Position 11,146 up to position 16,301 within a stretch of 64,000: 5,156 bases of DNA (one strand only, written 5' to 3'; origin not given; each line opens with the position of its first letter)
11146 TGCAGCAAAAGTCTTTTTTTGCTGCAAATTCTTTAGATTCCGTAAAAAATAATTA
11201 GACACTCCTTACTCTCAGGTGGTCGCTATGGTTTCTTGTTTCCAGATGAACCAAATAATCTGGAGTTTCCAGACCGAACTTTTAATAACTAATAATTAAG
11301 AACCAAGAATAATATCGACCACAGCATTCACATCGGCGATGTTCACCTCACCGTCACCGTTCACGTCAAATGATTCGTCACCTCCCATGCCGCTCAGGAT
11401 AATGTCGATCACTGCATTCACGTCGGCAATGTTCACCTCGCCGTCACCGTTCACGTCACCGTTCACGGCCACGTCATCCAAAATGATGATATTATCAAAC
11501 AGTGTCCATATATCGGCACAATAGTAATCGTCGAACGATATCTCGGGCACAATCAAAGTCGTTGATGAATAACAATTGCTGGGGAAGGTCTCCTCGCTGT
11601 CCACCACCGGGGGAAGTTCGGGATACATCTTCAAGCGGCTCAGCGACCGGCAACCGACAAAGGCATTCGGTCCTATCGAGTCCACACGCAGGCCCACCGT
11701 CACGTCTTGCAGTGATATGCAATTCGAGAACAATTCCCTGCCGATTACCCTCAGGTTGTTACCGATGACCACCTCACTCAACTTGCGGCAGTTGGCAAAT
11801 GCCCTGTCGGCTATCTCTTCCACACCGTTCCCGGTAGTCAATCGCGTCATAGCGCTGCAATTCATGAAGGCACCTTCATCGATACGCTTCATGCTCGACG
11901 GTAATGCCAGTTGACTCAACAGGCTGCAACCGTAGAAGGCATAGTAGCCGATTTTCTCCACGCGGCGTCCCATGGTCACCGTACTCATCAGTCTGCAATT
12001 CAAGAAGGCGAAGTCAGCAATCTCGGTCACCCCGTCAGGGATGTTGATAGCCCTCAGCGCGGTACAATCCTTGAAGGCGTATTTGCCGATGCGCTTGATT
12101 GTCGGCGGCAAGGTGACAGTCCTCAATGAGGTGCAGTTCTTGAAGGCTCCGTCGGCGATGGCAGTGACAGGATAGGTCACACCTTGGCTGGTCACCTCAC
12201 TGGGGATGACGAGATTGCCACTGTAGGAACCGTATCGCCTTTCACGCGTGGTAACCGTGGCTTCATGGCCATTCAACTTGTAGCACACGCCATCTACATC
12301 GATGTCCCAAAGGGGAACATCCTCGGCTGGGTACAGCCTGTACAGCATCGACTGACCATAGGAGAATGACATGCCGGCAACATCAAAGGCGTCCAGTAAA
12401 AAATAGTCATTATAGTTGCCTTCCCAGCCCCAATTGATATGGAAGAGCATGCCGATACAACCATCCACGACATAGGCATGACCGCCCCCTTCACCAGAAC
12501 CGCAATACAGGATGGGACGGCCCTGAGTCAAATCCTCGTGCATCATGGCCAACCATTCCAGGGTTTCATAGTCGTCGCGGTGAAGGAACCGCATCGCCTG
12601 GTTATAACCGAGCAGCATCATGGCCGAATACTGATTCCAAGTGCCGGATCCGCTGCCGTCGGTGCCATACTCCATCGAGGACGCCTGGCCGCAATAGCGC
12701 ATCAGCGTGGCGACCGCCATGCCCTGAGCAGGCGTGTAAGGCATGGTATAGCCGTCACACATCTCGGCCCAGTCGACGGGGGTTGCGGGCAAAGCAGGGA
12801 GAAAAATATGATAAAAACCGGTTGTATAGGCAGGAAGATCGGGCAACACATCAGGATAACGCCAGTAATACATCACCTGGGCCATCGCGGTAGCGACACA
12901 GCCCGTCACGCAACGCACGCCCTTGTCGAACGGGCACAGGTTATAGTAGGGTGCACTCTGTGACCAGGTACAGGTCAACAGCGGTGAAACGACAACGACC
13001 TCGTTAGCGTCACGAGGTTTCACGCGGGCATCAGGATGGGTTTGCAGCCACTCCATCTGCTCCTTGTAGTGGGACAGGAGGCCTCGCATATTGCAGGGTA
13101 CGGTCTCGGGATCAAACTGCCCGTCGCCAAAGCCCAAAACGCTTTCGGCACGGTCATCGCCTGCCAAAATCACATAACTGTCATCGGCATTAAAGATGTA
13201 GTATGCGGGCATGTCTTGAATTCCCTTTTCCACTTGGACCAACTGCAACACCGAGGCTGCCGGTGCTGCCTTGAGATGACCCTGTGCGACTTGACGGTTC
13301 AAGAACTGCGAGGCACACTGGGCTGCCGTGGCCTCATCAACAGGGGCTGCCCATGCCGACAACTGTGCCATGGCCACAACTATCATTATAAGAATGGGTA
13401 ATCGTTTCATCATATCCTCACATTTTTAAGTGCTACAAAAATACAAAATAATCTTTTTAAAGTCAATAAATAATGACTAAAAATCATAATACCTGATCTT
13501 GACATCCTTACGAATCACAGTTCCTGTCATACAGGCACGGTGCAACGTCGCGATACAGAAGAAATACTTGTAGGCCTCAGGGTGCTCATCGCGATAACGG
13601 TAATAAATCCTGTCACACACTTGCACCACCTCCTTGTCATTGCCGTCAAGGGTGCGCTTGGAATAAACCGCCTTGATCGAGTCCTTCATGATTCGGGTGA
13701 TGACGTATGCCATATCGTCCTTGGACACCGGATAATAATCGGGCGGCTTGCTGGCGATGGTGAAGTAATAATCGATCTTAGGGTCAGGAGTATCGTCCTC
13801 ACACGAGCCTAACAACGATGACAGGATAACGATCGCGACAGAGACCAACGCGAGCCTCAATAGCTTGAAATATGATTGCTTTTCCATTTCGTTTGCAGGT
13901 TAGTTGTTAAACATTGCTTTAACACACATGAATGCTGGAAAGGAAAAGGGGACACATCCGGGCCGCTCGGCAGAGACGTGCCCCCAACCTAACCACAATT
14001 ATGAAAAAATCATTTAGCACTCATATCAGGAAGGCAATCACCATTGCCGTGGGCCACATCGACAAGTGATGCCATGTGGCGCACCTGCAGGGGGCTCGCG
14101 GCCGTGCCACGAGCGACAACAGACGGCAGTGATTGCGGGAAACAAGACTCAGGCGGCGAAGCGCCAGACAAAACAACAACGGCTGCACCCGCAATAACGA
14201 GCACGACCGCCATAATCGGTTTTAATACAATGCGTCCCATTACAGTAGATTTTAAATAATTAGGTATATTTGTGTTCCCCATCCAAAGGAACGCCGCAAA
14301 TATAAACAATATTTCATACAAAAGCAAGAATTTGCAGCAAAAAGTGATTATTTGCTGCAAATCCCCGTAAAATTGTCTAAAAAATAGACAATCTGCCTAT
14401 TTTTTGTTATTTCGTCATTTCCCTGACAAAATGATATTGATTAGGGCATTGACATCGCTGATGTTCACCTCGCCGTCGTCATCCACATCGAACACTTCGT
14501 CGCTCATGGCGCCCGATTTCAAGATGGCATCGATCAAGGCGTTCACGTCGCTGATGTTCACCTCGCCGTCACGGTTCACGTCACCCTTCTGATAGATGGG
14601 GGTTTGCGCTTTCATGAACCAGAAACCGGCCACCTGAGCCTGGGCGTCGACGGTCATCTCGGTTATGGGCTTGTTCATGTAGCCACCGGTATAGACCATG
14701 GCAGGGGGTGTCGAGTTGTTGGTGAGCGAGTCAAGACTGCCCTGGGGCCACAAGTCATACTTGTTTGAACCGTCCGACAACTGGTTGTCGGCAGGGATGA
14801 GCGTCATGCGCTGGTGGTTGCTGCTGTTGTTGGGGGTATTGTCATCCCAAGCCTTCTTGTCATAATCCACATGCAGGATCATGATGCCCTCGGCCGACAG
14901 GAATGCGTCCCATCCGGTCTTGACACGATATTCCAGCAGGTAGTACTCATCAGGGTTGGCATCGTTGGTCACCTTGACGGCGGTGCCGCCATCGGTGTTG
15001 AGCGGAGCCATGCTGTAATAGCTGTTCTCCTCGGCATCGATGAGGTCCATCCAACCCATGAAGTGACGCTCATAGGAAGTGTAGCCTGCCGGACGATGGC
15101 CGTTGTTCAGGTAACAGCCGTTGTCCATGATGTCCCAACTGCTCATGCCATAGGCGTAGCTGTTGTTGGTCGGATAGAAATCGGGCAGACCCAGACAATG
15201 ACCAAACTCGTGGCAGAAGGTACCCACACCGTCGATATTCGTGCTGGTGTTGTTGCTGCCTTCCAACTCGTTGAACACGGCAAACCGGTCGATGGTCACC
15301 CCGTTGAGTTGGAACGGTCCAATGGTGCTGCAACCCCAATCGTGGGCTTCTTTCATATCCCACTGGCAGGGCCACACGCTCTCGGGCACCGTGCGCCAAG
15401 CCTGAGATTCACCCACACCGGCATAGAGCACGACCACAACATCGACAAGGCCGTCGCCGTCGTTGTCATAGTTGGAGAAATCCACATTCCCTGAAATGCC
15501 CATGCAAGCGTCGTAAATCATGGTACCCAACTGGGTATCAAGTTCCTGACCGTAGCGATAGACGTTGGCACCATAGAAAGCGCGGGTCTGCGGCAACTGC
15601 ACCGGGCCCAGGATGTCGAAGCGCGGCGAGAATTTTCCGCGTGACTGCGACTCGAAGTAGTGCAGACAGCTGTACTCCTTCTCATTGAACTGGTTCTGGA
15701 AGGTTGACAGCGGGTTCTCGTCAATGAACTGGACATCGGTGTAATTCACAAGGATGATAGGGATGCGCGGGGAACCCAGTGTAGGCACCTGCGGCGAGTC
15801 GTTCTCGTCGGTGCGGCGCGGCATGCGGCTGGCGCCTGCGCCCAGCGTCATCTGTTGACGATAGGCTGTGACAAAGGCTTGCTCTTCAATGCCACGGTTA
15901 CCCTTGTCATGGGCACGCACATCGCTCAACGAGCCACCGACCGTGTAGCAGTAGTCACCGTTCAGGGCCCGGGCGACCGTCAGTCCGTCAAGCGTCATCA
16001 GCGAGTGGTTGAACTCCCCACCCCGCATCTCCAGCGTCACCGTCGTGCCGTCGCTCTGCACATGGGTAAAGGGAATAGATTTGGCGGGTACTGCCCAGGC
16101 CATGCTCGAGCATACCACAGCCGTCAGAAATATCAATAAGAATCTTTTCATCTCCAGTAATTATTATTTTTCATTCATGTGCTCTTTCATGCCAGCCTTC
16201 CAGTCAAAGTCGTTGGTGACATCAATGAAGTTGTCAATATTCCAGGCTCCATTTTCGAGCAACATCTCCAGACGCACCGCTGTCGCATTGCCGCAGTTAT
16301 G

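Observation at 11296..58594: Five secreted hydrolases of three unrelated catalytic classes share a C-terminal dockerin-like double repeat and have no recognisable T9SS sorting domain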

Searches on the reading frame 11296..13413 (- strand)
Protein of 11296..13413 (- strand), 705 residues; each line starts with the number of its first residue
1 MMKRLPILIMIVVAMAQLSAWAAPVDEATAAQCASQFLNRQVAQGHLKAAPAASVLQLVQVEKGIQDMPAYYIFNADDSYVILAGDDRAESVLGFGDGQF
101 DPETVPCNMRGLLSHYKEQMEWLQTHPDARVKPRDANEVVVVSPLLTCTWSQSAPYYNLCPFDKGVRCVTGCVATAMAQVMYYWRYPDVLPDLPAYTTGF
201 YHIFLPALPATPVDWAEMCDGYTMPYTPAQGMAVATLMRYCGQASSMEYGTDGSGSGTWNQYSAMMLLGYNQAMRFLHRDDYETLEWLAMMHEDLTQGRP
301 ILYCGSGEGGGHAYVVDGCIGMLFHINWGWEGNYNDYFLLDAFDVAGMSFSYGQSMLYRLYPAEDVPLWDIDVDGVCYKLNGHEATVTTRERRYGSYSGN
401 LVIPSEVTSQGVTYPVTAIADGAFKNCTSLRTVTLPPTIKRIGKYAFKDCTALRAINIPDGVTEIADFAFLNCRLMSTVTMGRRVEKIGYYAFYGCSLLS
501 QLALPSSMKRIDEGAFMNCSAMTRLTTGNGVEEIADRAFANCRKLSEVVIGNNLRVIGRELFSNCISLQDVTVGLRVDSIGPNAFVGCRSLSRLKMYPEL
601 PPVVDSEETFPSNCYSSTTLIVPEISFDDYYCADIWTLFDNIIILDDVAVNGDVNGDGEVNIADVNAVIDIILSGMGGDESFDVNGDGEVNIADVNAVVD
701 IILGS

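Call 8: search_protein_families(library=pfam, proteins=[window:11296-13413:-], max_evalue=0.1)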
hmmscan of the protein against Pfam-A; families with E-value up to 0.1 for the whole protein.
window:11296-13413:- (705 aa): 6 families
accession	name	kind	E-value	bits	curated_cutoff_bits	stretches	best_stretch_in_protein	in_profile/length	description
PF01640.23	Peptidase_C10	-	1.1e-54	186.1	26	1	150-338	1-194/194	Peptidase C10 family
PF13306.12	LRR_5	-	1.9e-48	164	27.7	2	416-521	22-125/127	BspA type Leucine rich repeat region (6 copies)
PF13734.11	Inhibitor_I69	-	1.4e-16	61.2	25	1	22-120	1-98/98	Spi protease inhibitor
PF13855.12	LRR_8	-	2.7e-09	37.1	27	0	552-595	11-55/61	Leucine rich repeat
PF00404.24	Dockerin_1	-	2.7e-07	31.1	22.9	1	652-698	2-52/57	Dockerin type I domain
PF23952.1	LRR_EndoS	-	0.017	15.8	27.9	0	424-460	55-91/116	Endo-beta-N-acetylglucosaminidase EndoS LRR domain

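Call 9: search_protein_families(library=ncbifam, proteins=[window:11296-13413:-], max_evalue=0.1)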
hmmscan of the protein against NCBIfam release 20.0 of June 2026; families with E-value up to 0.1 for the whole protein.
window:11296-13413:- (705 aa): 2 families
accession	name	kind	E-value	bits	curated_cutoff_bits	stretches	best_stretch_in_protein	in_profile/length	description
NF047961.1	adhesin_HupY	equivalog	1.8e-17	62.8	1250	2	419-516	177-273/978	leucine-rich repeat adhesin HupY/LrrG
NF045861.1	glide_Gli349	exception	1.9e-06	24.8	1750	1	412-479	2684-2750/3169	gliding machinery surface structure protein Gli349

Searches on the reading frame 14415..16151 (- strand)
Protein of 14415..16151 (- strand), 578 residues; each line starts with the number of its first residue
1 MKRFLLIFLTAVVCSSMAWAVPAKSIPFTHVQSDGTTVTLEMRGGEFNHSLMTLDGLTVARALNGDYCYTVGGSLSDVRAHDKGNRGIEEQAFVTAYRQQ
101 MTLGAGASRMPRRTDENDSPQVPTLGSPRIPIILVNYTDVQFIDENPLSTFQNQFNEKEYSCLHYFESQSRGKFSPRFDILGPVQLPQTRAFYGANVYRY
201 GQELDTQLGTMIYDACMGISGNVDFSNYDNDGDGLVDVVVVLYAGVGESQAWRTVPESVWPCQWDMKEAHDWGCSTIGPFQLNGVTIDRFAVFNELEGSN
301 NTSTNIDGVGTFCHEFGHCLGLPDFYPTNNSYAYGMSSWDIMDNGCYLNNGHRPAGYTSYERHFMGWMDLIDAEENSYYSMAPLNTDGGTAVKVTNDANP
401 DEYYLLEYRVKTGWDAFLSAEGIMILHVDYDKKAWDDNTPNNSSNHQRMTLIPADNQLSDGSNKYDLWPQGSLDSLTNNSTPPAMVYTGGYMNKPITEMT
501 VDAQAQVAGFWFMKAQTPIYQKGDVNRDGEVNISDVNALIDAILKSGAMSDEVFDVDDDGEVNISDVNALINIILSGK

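Call 8: search_protein_families(library=pfam, proteins=[window:14415-16151:-], max_evalue=0.1)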
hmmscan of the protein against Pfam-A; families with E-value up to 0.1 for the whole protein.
window:14415-16151:- (578 aa): 4 families
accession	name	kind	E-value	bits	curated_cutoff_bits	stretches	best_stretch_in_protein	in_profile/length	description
PF05547.17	Peptidase_M6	-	9.5e-13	48.5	22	1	147-365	58-285/294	Immune inhibitor A peptidase M6, catalytic domain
PF00404.24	Dockerin_1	-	7.7e-08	32.9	22.9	1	522-575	1-57/57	Dockerin type I domain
PF12044.14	Metallopep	-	0.013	14.6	27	1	299-323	306-329/427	Putative peptidase family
PF13405.12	EF-hand_6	-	0.019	15.1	25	0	553-571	8-26/30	EF-hand domain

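Call 9: search_protein_families(library=ncbifam, proteins=[window:14415-16151:-], max_evalue=0.1)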
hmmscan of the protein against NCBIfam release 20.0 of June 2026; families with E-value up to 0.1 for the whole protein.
window:14415-16151:- (578 aa): 3 families
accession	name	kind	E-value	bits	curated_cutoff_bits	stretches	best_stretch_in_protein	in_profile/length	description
TIGR03296.1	M6dom_TIGR03296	domain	7.6e-51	173.7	110.8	1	133-426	2-285/286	M6 family metalloprotease domain-containing protein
NF045500.1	Omp28_seleno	equivalog_domain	0.015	14.7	200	1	523-575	322-376/377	Omp28-related selenoprotein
NF041540.1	dockerin_GC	domain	0.042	14.3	29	0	523-572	10-61/67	GC-type dockerin domain-anchored protein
